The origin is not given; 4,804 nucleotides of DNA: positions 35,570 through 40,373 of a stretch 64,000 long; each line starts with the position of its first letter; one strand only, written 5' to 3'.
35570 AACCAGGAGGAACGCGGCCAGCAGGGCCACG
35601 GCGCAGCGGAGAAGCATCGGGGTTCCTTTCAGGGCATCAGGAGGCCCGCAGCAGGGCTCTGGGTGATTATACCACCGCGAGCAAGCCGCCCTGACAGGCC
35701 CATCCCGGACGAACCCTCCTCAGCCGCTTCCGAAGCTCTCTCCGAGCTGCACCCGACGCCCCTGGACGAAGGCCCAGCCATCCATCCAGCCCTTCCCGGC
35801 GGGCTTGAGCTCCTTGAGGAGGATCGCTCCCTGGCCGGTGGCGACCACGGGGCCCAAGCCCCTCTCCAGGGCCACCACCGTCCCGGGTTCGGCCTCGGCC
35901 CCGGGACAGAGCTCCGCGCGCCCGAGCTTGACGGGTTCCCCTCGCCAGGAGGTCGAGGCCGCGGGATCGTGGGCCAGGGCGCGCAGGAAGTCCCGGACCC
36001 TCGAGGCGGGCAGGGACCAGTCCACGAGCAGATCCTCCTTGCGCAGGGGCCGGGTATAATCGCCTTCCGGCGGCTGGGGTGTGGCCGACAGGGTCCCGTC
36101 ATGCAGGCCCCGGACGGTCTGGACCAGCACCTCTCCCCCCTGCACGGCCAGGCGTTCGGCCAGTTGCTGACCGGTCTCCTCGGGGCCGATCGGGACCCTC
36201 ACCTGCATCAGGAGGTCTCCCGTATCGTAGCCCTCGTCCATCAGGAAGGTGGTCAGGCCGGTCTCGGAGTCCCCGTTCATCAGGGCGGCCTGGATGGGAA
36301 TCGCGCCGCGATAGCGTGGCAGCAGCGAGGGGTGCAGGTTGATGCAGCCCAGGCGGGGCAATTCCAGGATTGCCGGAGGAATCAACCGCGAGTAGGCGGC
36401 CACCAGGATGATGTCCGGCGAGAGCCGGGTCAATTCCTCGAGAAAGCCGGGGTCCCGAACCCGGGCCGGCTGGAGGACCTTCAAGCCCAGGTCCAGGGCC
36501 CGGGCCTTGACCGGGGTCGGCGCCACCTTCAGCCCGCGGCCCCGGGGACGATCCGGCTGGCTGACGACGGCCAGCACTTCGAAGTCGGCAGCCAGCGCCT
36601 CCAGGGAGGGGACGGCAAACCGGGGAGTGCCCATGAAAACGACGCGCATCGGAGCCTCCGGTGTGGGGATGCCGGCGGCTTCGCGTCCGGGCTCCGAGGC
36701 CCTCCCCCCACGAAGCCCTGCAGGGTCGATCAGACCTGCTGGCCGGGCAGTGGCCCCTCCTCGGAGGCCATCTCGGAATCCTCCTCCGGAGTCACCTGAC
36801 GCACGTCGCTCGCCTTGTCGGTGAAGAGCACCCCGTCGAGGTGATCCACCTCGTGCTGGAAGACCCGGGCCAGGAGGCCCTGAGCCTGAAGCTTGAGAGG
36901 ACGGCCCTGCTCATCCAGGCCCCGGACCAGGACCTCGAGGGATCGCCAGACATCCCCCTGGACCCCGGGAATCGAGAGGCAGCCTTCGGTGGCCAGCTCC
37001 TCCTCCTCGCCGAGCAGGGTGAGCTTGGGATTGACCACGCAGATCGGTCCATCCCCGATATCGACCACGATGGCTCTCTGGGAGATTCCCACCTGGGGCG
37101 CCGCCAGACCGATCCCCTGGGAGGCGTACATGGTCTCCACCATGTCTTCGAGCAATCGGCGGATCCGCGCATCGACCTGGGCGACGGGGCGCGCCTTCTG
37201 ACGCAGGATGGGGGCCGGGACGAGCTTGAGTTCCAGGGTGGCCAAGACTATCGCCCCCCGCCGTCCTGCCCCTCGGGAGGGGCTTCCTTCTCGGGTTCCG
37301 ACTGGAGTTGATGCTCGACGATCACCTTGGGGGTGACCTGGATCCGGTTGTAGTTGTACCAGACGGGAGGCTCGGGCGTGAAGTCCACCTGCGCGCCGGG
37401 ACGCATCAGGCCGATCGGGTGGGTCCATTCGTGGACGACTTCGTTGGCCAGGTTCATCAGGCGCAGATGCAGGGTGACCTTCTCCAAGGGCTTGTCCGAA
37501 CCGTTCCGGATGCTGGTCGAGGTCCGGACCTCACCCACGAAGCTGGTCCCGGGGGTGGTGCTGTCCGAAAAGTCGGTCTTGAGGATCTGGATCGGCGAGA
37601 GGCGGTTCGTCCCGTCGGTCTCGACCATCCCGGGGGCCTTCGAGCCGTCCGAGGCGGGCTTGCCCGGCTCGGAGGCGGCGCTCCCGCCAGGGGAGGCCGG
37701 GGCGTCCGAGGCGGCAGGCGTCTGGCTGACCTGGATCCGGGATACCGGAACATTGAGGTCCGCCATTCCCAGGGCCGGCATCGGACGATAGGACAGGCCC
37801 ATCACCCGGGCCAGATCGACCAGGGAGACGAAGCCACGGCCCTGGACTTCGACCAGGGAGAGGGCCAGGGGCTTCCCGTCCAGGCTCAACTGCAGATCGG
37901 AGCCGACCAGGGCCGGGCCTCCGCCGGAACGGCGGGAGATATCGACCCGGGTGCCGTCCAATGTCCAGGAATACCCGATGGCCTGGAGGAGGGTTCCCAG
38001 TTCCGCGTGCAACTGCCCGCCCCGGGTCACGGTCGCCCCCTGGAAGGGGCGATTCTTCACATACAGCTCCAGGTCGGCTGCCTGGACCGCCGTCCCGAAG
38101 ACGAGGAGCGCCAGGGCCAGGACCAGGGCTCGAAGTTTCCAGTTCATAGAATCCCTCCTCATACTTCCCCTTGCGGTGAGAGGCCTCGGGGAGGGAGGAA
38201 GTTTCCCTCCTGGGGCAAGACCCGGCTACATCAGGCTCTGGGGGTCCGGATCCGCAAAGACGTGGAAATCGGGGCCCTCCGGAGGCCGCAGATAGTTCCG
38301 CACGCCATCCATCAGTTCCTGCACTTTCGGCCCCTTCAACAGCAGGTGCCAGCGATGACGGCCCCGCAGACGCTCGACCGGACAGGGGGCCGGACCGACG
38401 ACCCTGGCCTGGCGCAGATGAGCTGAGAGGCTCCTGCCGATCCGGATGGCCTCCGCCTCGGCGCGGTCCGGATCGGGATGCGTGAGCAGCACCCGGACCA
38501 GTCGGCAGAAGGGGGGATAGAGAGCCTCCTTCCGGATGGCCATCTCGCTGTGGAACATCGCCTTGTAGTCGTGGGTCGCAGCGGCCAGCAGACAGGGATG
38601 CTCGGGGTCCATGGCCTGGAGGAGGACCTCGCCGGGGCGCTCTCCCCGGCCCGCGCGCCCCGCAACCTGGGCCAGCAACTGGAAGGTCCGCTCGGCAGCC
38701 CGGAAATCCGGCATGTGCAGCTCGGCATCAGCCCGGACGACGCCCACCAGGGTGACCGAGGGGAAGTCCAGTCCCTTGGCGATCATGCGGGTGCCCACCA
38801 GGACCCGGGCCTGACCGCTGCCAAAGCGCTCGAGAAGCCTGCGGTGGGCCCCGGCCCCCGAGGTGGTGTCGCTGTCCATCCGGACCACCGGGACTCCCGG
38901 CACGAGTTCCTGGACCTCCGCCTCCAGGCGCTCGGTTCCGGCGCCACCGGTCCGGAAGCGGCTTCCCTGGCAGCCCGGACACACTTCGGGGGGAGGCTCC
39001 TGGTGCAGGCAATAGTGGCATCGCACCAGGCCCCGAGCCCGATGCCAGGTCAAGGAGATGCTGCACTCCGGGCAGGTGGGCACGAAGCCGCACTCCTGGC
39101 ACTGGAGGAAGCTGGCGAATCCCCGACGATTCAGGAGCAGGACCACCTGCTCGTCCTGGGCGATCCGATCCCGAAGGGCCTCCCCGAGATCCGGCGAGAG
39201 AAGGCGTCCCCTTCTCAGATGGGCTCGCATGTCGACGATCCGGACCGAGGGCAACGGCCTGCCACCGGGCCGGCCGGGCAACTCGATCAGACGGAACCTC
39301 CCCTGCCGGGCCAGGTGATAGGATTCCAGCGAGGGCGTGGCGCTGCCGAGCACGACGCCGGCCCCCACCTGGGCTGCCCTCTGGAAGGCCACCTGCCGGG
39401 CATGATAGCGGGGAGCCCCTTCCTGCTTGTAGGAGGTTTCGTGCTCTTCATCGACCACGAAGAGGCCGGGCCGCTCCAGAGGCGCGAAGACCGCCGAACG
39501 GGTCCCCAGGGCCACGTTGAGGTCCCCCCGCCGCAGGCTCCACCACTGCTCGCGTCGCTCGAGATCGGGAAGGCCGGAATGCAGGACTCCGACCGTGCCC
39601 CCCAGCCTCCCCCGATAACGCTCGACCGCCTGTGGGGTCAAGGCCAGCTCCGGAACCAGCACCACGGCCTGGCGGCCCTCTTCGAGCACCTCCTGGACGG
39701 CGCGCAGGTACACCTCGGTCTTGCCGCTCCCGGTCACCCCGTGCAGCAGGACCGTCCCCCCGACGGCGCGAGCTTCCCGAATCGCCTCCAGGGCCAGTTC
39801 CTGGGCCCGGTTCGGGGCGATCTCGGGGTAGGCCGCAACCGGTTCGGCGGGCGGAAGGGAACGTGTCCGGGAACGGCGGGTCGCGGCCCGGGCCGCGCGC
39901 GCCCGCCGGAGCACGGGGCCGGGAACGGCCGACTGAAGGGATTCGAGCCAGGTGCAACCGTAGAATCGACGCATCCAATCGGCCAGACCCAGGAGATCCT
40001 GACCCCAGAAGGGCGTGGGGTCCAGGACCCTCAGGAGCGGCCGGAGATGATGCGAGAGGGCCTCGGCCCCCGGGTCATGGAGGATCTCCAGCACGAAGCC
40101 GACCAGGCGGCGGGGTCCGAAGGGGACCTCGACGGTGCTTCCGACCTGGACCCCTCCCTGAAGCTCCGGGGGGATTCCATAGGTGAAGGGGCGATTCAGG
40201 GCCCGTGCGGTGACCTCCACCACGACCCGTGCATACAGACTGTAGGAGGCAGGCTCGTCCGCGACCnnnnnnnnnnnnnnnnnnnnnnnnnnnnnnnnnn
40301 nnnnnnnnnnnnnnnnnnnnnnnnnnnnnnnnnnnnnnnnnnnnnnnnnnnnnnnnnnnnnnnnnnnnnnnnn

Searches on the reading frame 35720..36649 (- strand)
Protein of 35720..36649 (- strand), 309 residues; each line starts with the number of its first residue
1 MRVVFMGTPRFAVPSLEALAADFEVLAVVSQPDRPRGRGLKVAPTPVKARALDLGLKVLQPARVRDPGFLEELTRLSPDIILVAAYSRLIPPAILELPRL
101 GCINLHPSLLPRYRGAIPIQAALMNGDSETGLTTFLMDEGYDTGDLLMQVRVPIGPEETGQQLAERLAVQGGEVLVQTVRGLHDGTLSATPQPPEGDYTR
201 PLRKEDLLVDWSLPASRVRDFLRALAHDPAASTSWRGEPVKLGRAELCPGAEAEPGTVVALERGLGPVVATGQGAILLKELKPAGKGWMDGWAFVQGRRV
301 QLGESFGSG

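Call 20: search_protein_families(library=pfam, proteins=[window:35720-36649:-], max_evalue=0.0001)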
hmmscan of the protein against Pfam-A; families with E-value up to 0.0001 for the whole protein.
window:35720-36649:- (309 aa): 2 families
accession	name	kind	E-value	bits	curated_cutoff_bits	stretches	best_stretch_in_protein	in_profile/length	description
PF00551.24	Formyl_trans_N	-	5.7e-44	150.5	26.1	1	1-179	1-181/181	Formyl transferase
PF02911.23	Formyl_trans_C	-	4.1e-20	72.3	21.1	1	202-298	2-99/100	Formyl transferase, C-terminal domain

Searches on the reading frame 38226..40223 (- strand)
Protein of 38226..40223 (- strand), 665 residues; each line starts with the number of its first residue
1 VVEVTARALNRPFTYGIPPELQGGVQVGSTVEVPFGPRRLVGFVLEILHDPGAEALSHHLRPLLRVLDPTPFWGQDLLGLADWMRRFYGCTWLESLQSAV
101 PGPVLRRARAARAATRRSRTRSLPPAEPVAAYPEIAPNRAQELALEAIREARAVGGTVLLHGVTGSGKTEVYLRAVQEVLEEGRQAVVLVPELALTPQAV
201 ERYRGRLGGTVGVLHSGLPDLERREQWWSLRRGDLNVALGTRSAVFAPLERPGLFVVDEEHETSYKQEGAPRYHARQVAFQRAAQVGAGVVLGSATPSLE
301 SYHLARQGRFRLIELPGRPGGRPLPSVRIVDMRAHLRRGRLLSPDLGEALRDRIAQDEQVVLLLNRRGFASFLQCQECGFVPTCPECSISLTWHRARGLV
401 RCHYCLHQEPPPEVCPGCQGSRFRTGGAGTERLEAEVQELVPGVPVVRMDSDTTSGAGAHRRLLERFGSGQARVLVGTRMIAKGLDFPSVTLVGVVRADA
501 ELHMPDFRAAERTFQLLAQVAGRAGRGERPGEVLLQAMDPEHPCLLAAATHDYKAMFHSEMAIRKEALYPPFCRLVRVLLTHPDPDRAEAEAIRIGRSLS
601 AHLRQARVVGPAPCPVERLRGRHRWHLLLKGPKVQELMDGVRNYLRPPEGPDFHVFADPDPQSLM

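Call 20: search_protein_families(library=pfam, proteins=[window:38226-40223:-], max_evalue=0.0001)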
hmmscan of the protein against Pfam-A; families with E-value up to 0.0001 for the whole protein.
window:38226-40223:- (665 aa): 6 families
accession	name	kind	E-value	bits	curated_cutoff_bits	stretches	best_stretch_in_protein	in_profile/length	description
PF17764.6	PriA_3primeBD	-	5.4e-21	74.7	22.7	1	8-101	7-96/96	3'DNA-binding domain (3'BD)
PF00270.35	DEAD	-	3.2e-17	63.2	26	1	140-300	3-162/167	DEAD/DEAH box helicase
PF18074.6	PriA_C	-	1.4e-16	61.5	26.9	1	571-661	1-95/95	Primosomal protein N C-terminal domain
PF04851.21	ResIII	-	4.4e-13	49.9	22.5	1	135-297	2-162/164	Type III restriction enzyme, res subunit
PF00271.37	Helicase_C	-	4.5e-11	43.4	23.5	1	438-526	32-108/110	Helicase conserved C-terminal domain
PF18319.7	Zn_ribbon_PriA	-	2.7e-10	40.4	26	1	384-410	1-27/27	PriA DNA helicase Cys-rich region (CRR) domain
